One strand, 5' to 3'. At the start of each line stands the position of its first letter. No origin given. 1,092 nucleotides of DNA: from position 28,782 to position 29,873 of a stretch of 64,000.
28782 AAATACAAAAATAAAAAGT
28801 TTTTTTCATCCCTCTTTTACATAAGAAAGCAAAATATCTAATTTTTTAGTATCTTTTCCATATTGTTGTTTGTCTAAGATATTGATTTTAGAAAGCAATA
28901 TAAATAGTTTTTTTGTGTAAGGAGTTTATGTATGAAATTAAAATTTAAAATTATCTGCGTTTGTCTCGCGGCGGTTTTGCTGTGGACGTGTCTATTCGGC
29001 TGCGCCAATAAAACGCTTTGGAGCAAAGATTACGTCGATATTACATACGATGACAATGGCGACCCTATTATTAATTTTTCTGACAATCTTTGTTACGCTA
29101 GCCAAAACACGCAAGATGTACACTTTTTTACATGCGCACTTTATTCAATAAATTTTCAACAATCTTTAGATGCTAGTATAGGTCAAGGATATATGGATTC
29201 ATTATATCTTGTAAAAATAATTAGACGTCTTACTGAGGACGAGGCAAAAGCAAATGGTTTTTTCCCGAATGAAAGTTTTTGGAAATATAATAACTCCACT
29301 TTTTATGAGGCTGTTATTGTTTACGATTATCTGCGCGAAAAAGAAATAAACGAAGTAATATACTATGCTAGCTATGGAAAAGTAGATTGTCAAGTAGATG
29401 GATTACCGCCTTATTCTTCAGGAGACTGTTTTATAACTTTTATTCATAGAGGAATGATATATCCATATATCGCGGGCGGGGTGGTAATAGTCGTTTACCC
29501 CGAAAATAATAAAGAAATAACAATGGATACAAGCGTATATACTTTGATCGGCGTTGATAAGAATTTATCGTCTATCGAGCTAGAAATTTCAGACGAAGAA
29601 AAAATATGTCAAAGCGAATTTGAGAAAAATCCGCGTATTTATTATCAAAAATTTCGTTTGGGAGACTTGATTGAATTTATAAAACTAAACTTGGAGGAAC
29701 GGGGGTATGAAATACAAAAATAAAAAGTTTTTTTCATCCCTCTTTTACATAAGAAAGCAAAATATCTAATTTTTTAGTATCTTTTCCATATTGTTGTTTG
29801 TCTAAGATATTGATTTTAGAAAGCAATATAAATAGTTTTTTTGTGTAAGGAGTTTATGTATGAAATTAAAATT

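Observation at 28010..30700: Tandem triplicated lipoprotein family with perfectly identical junctions and divergent cores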

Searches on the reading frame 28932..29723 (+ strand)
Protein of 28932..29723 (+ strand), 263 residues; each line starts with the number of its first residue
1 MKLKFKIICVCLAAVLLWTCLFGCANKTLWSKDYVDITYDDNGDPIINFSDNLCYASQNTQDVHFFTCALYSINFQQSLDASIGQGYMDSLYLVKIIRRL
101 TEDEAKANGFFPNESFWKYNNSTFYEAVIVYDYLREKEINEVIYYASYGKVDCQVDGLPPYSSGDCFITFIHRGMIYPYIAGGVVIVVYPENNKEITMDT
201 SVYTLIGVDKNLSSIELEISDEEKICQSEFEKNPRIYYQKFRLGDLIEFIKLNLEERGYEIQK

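Call 7: search_protein_families(library=pfam, proteins=[window:28932-29723:+], max_evalue=1)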
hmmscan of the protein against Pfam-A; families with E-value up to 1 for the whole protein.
window:28932-29723:+ (263 aa): 0 families

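Call 8: search_protein_families(library=ncbifam, proteins=[window:28932-29723:+], max_evalue=1)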
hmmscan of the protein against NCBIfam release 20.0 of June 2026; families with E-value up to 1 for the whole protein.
window:28932-29723:+ (263 aa): 0 families

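Call 10: find_homologous_proteins(query=window:28932-29720:+, max_evalue=0.001)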
Query window:28932-29720:+ (263 aa): 9 proteins with E <= 0.001 among 231 candidates.
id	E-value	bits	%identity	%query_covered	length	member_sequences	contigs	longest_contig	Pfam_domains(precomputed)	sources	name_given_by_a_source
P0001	2.6e-159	547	91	100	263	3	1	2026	-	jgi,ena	-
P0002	9.2e-136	470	78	100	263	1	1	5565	-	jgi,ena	-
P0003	1.1e-64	237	46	100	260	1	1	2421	-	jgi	-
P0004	2.8e-64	235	48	100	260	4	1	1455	-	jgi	-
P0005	8.6e-62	227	47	100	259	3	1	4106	-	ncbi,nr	ncbi:MAG: hypothetical protein PHI78_03675 [Clostridia bacterium]|nr:hypothetical protein [Clostridi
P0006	7.7e-60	221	47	100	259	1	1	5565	-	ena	-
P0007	1.3e-51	194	43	100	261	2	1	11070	-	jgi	-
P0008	6.6e-51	191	42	100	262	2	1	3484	-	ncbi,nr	ncbi:MAG: hypothetical protein PHI78_04205 [Clostridia bacterium]|nr:hypothetical protein [Clostridi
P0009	7.0e-39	152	40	99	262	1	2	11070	-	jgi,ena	-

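Call 11: search_protein_families(library=phrogs, proteins=[window:28932-29723:+], max_evalue=1)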
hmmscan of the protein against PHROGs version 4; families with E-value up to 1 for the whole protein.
window:28932-29723:+ (263 aa): 1 family
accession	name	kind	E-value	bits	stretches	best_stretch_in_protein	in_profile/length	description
phrog_22425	-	unknown function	0.017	16.6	1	26-100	6-76/79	-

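Call 12: search_protein_families(library=padloc, proteins=[window:28932-29723:+], max_evalue=1)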
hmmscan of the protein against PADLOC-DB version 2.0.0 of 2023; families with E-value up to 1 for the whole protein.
window:28932-29723:+ (263 aa): 1 family
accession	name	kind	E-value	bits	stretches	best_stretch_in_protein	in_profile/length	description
PDLC04469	PDC-M16A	-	0.00076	15.8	1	177-257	278-356/892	-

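Call 18: find_encoding_contigs(protein=P0007, flank=10000, max_places=4)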
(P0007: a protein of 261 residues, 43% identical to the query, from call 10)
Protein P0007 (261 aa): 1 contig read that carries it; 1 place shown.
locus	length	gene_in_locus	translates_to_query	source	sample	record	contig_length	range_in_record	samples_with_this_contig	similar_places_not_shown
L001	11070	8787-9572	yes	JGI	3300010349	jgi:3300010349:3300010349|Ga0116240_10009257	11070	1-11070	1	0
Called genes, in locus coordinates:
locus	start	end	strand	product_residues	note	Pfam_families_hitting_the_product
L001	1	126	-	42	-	?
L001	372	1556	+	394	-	PF04389:Peptidase_M28 (weak), PF05343:Peptidase_M42 (faint), PF01546:Peptidase_M20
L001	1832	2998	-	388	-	PF01553:Acyltransferase (weak)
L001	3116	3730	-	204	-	PF02659:Mntp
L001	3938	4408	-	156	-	PF09578:Spore_YabQ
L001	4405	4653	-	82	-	PF07873:YabP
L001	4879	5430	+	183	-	PF13302:Acetyltransf_3, PF13420:Acetyltransf_4, PF00583:Acetyltransf_1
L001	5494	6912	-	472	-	PF01921:tRNA-synt_1f (faint), PF01406:tRNA-synt_1e, PF09334:tRNA-synt_1g (weak), PF23493:CysS_C (weak)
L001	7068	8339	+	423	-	PF02403:Seryl_tRNA_N, PF00587:tRNA-synt_2b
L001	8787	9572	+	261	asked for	-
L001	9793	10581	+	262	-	-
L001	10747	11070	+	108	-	?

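Call 19: find_encoding_contigs(protein=P0002, flank=10000, max_places=4)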
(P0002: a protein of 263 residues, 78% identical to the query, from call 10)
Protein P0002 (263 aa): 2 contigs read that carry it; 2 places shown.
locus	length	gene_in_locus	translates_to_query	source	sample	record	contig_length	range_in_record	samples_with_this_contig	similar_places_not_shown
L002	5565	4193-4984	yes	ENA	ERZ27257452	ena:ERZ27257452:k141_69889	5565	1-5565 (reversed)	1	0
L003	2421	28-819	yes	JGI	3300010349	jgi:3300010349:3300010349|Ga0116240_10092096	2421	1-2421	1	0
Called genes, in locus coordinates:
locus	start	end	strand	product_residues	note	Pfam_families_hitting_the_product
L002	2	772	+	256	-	?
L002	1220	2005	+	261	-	-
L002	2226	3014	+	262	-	-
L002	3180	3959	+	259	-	-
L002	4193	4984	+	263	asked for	-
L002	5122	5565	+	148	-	?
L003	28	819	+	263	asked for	-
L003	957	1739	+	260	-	-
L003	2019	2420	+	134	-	?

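Call 20: find_encoding_contigs(protein=P0005, flank=10000, max_places=4)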
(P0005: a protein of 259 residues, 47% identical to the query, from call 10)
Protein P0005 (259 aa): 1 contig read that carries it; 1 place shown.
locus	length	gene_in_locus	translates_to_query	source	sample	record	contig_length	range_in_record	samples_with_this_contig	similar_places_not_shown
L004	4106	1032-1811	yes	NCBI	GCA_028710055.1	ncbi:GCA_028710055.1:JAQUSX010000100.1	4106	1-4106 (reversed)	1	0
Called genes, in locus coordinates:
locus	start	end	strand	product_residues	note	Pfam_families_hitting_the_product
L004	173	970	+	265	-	-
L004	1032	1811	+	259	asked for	-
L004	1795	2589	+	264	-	-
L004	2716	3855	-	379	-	PF00226:DnaJ, PF01556:DnaJ_C, PF00684:DnaJ_CXXCXGXG, PF15777:Anti-TRAP (faint)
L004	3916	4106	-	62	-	?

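Call 24: predict_structure(alignment_id=A2)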
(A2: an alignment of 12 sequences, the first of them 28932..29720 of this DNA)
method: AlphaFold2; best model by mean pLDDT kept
length: 263 residues; sequences in the alignment: 12
mean_pLDDT: 66.1   pTM: 0.73
mean pLDDT of the five models: 66.1, 53.0, 52.4, 51.6, 51.4
residues with pLDDT >= 90: 13; 70-90: 105; 50-70: 90; < 50: 55
segments of 3 or more residues with pLDDT < 50: 16-27, 54-73, 149-158, 206-208, 226-233
pLDDT, mean of each block of 10 residues (from residue 1): 58 51 50 85 88 46 36 63 74 84 75 61 80 90 69 44 77 57 60 76 60 60 49 57 85 84 65
secondary structure, 60 per line:
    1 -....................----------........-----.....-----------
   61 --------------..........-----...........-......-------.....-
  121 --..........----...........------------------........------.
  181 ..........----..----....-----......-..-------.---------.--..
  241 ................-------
elements in order: H2-21 E35-39 E45-49 H75-84 E90-100 H102-107 H115-119 E123-132 E137-147 E166-173 E180-190 E201-204 H210-215 E239-242 H243-256

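Call 25: find_encoding_contigs(protein=P0008, flank=10000, max_places=4)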
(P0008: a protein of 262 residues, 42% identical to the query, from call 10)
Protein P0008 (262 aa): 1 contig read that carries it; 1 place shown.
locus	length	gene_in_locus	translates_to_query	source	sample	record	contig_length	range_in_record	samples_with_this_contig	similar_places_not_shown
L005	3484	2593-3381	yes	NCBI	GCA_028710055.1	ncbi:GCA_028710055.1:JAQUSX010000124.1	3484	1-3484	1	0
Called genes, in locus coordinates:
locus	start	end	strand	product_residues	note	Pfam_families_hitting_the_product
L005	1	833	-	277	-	PF01406:tRNA-synt_1e, PF09334:tRNA-synt_1g (faint)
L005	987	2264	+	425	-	PF02403:Seryl_tRNA_N, PF00587:tRNA-synt_2b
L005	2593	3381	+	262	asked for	-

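Call 26: find_encoding_contigs(protein=P0001, flank=10000, max_places=4)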
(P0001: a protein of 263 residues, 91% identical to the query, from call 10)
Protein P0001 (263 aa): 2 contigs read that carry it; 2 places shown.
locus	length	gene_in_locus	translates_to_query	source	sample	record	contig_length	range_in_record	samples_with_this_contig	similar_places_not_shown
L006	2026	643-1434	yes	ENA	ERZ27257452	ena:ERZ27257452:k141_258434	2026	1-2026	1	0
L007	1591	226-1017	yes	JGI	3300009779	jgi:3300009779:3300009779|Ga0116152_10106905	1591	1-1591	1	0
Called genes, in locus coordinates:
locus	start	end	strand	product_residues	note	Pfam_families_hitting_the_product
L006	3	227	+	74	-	?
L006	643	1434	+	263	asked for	-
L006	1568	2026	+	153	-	?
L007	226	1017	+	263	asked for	-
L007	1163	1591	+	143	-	?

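Call 27: find_encoding_contigs(protein=P0004, flank=10000, max_places=4)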
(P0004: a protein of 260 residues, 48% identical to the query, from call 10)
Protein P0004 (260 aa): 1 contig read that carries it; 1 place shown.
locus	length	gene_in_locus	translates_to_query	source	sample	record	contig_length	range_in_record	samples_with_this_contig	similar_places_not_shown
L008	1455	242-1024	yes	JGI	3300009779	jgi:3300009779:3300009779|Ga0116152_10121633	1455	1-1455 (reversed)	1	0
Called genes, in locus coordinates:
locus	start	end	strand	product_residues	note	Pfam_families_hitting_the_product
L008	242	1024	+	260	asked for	-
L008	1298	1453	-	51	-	?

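Call 30: search_protein_representatives(alignment_id=A2)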
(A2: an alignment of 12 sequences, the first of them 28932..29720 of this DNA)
Query: 12 sequences, 262 profile positions. Proteins with E-value up to 0.001 (for the whole library): 126; up to 1e-10: 43; up to 1e-30: 10. The best 126 are listed.
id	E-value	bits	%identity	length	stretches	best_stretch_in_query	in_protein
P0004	5.5e-126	435.9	-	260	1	1-262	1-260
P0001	3.3e-121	420.3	-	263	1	1-262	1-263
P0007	7.7e-115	399.4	-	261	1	1-262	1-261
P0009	3.8e-100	351.2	-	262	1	1-261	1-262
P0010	3.3e-74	266.2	-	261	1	1-261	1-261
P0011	3.7e-57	210.3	-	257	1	1-255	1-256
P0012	1.3e-48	182.3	-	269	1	3-260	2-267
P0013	2.0e-35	139.1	-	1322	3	76-207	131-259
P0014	2.6e-34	135.4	-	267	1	6-258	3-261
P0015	1.8e-31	126.1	-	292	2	65-259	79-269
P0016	4.9e-30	121.4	-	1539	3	90-258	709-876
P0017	1.8e-29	119.6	-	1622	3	90-258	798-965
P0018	1.6e-22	96.8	-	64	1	1-65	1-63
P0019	2.0e-20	89.9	-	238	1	74-257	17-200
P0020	7.5e-20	88.0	-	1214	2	85-235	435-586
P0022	2.7e-18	82.9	-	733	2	75-258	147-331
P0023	8.7e-18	81.3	-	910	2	121-258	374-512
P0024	2.9e-16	76.2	-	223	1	91-256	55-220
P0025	3.6e-15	72.7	-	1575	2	76-212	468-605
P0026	7.7e-15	71.6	-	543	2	88-259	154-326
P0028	8.3e-14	68.2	-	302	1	63-259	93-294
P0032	7.3e-13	65.1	-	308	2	89-258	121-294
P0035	1.2e-12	64.4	-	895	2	75-213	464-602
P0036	1.3e-12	64.3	-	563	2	95-257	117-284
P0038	1.7e-12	63.9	-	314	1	96-259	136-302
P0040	2.8e-12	63.2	-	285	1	1-259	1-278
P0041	3.5e-12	62.9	-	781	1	87-257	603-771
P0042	8.9e-12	61.6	-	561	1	87-257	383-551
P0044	2.0e-11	60.4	-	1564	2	86-174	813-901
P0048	3.5e-11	59.6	-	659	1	91-259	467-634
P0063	3.8e-09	52.9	-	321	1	72-259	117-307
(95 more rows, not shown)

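Call 32: search_protein_families(library=pfam, proteins=[P0013, P0016, P0020, P0022, P0023, P0026, P0036, P0041, P0042, P0048], max_evalue=0.01)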
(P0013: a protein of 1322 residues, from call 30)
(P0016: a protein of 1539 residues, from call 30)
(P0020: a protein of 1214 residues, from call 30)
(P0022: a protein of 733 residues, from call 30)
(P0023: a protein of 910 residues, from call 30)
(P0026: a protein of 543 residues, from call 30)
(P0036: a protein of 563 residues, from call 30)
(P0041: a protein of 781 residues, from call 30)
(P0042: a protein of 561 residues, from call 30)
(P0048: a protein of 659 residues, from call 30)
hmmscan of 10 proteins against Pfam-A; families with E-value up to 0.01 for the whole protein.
P0013 (1322 aa): 0 families

P0016 (1539 aa): 0 families

P0020 (1214 aa): 0 families

P0022 (733 aa): 0 families

P0023 (910 aa): 0 families

P0026 (543 aa): 0 families

P0036 (563 aa): 1 family
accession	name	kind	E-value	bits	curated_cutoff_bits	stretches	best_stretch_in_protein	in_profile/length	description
PF21910.2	GH85_C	-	0.0087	16.9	27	0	235-264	28-57/95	GH85 endohexosaminidases, C-terminal domain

P0041 (781 aa): 0 families

P0042 (561 aa): 0 families

P0048 (659 aa): 1 family
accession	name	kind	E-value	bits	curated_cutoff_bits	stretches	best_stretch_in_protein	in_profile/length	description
PF09587.15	PGA_cap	-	8.8e-61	206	27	1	77-326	2-255/255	Bacterial capsule synthesis protein PGA_cap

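Call 35: fold_search(model_id=the predicted structure, library=pdb)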
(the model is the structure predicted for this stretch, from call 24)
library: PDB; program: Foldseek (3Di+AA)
matches with E <= 10: 630; with E <= 0.001: 0
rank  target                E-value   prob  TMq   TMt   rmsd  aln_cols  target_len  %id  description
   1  6xzu_B                5.1e-03  0.99  0.25  0.40   7.7       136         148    9  Complex of C-terminal domain of murine complement C3b with the hC3Nb3 nanobody (released 2020-08-12)
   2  5fob_B                9.1e-03  0.98  0.27  0.10   6.4       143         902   11  Crystal Structure of Human Complement C3b in complex with Smallpox Inhibitor of Complement (SPICE) (released 2016-04-06)
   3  5jtw_C                1.5e-02  0.80  0.24  0.23  15.3       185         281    6  Crystal structure of complement C4b re-refined using iMDFF (released 2016-08-10)
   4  8uin_B                1.6e-02  0.80  0.26  0.09  16.2       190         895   11  Structure of the C3bBb-albicin complex (released 2024-05-08)
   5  5o32_B                2.1e-02  0.63  0.27  0.10  16.5       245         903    9  The structure of complement complex (released 2017-06-28)
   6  2win_F                2.2e-02  0.82  0.27  0.09  15.9       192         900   10  C3 convertase (C3bBb) stabilized by SCIN (released 2009-06-09)
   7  9u61_D                2.5e-02  0.82  0.24  0.08   9.0       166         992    8  CP/MBL pathways C3 convertase C4b2a and C3 complex (released 2026-01-14)
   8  7akk_A                2.7e-02  0.72  0.26  0.10  19.9       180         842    9  Structure of a complement factor-receptor complex (released 2022-04-13)
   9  2a73_B                3.0e-02  0.60  0.25  0.09  15.2       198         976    6  Human Complement Component C3 (released 2005-09-27)
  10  2a74_F                3.3e-02  0.89  0.24  0.22   8.5       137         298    6  Human Complement Component C3c (released 2005-09-27)
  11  5jpm_C                3.3e-02  0.84  0.24  0.22   8.3       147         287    8  Structure of the complex of human complement C4 with MASP-2 rebuilt using iMDFF (released 2016-08-10)
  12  7noz_B                3.9e-02  0.90  0.28  0.10   7.0       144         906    9  Structure of the nanobody stablized properdin bound alternative pathway proconvertase C3b:FB:FP (released 2022-07-27)
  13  5fo9_B                3.9e-02  0.66  0.27  0.10  15.2       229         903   10  Crystal Structure of Human Complement C3b in Complex with CR1 (CCP15- 17) (released 2016-04-06)
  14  8uin_H                3.9e-02  0.63  0.26  0.09  18.0       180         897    9  Structure of the C3bBb-albicin complex (released 2024-05-08)
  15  6d6q_I                3.9e-02  0.51  0.23  0.30  15.1       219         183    7  Human nuclear exosome-MTR4 RNA complex - overall reconstruction (released 2018-06-20)
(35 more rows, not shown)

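Call 37: find_homologous_proteins(query=A3, max_evalue=0.001)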
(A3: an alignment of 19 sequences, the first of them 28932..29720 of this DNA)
Query A3 (19 sequences) (263 aa, profile of the alignment): 20 proteins with E <= 0.001 among 4743 candidates.
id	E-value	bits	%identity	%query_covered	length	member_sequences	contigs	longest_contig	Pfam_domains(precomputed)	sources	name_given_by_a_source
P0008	4.2e-85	303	42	100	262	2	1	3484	-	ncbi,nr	ncbi:MAG: hypothetical protein PHI78_04205 [Clostridia bacterium]|nr:hypothetical protein [Clostridi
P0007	2.6e-83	298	43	100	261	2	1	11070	-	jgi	-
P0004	7.9e-82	293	48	100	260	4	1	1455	-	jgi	-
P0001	1.6e-81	292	91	100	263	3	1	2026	-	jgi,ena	-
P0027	1.6e-79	285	26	65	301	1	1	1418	-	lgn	-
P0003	1.3e-77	279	46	100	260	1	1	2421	-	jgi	-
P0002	4.9e-77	277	78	100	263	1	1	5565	-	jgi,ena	-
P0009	3.1e-76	274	40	99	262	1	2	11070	-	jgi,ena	-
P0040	5.0e-76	274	26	53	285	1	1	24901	-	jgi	jgi:hypothetical protein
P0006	3.2e-75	271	47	100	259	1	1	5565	-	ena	-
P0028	5.4e-75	270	28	63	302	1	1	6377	-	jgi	-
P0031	1.1e-70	256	28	63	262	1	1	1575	-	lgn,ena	-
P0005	3.3e-70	255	47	100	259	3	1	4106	-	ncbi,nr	ncbi:MAG: hypothetical protein PHI78_03675 [Clostridia bacterium]|nr:hypothetical protein [Clostridi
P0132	5.8e-64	234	33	64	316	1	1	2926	-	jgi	-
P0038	3.4e-61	225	27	54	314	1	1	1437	-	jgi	-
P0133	6.8e-60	221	26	63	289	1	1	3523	-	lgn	-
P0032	4.7e-56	208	26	55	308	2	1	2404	-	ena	-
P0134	4.4e-49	185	27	57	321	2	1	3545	-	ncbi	-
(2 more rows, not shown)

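Call 45: predict_structure(alignment_id=A4)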
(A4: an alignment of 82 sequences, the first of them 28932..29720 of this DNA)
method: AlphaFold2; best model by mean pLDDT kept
length: 263 residues; sequences in the alignment: 82
mean_pLDDT: 87.1   pTM: 0.83
mean pLDDT of the five models: 87.1, 86.5, 85.0, 85.0, 84.5
residues with pLDDT >= 90: 141; 70-90: 97; 50-70: 25; < 50: 0
segments of 3 or more residues with pLDDT < 50: none
pLDDT, mean of each block of 10 residues (from residue 1): 80 83 71 93 95 75 81 82 88 94 90 85 94 96 92 92 92 73 70 83 90 95 92 93 96 94 78
secondary structure, 60 per line:
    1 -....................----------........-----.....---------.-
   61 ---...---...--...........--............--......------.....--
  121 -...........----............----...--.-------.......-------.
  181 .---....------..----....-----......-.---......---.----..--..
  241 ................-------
elements in order: H2-21 E35-39 E45-49 E64-66 H75-85 E88-99 H102-107 H114-118 E122-132 E137-148 E153-155 E166-172 E185-188 E201-204 H210-215 H221-224 E239-242 H243-256

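Call 49: fold_search(model_id=the predicted structure, library=pdb)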
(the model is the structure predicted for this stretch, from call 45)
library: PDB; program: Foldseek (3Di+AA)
matches with E <= 10: 238; with E <= 0.001: 0
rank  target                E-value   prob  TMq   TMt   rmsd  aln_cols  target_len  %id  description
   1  5jtw_C                1.9e-02  0.51  0.19  0.18  17.7       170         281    6  Crystal structure of complement C4b re-refined using iMDFF (released 2016-08-10)
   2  5i5k_A                7.3e-02  0.44  0.22  0.05  14.3       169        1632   11  Structure of complement C5 in complex with eculizumab (released 2016-03-16)
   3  5i5k_B                8.2e-02  0.63  0.22  0.05  11.2       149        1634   13  Structure of complement C5 in complex with eculizumab (released 2016-03-16)
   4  6rur_B                9.2e-02  0.57  0.24  0.09  15.7       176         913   10  Structure of the SCIN stabilized C3bBb convertase bound to properdin (released 2019-08-21)
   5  2icf_B                1.0e-01  0.51  0.25  0.09  14.7       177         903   10  CRIg bound to C3b (released 2006-11-07)
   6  3hs0_C                1.2e-01  0.30  0.26  0.20  16.7       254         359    9  Cobra Venom Factor (CVF) in complex with human factor B (released 2009-07-07)
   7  5jpm_C                1.4e-01  0.51  0.25  0.23  14.4       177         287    8  Structure of the complex of human complement C4 with MASP-2 rebuilt using iMDFF (released 2016-08-10)
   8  5hcc_A                1.4e-01  0.33  0.20  0.07  14.6       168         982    8  Ternary complex of human Complement C5 with Ornithodoros moubata OmCI and Dermacentor andersoni RaCI3. (released 2016-03-30)
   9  3ohx_F                1.4e-01  0.28  0.24  0.21  16.9       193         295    9  Molecular Basis for Complement Recognition and Inhibition Determined by Crystallographic Studies of the Staphylococcal (released 2010-09-01)
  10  5jpn_C                1.7e-01  0.41  0.24  0.22  14.7       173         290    8  Structure of human complement C4 rebuilt using iMDFF (released 2016-08-10)
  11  2c5u_A                2.1e-01  0.10  0.13  0.10  15.6       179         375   10  T4 RNA Ligase (Rnl1) Crystal Structure (released 2005-11-04)
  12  3hs0_H                2.2e-01  0.38  0.23  0.17  15.8       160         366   12  Cobra Venom Factor (CVF) in complex with human factor B (released 2009-07-07)
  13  7akk_A                2.5e-01  0.25  0.24  0.09  19.9       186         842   10  Structure of a complement factor-receptor complex (released 2022-04-13)
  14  1xwe_MODEL_1_A        2.6e-01  0.44  0.23  0.36   9.0       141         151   12  NMR Structure of C345C (NTR) domain of C5 of complement (released 2004-12-21)
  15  2a73_B                2.6e-01  0.33  0.24  0.08  14.8       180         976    9  Human Complement Component C3 (released 2005-09-27)
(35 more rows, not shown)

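Call 50: search_solved_structures(query=A4, max_evalue=1)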
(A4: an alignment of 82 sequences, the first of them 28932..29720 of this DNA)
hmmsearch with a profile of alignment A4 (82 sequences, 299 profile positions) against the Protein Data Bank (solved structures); distinct sequences matched with E-value up to 1: 7.
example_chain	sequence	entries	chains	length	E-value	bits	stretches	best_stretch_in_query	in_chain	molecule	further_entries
9xf5_A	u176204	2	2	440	0.0068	18.9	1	14-89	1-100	ABC transporter substrate-binding protein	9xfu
8wql_QD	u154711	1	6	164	0.24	13.8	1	7-48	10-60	PsbQ protein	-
6e5f_A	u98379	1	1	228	0.53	12.7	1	14-64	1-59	Lipid binding protein LpqN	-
9his_I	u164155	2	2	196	0.54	12.7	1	14-73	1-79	Peptidyl-prolyl cis-trans isomerase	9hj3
6e5d_A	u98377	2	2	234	0.54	12.7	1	14-64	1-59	Lipid binding protein LpqN | Probable conserved lipoprotein LpqN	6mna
9yfu_C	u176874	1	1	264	0.56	12.6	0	14-47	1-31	Fab24 BAK5 light chain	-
8tb7_H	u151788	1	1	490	0.94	11.9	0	9-31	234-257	Fab24 BAK5 heavy chain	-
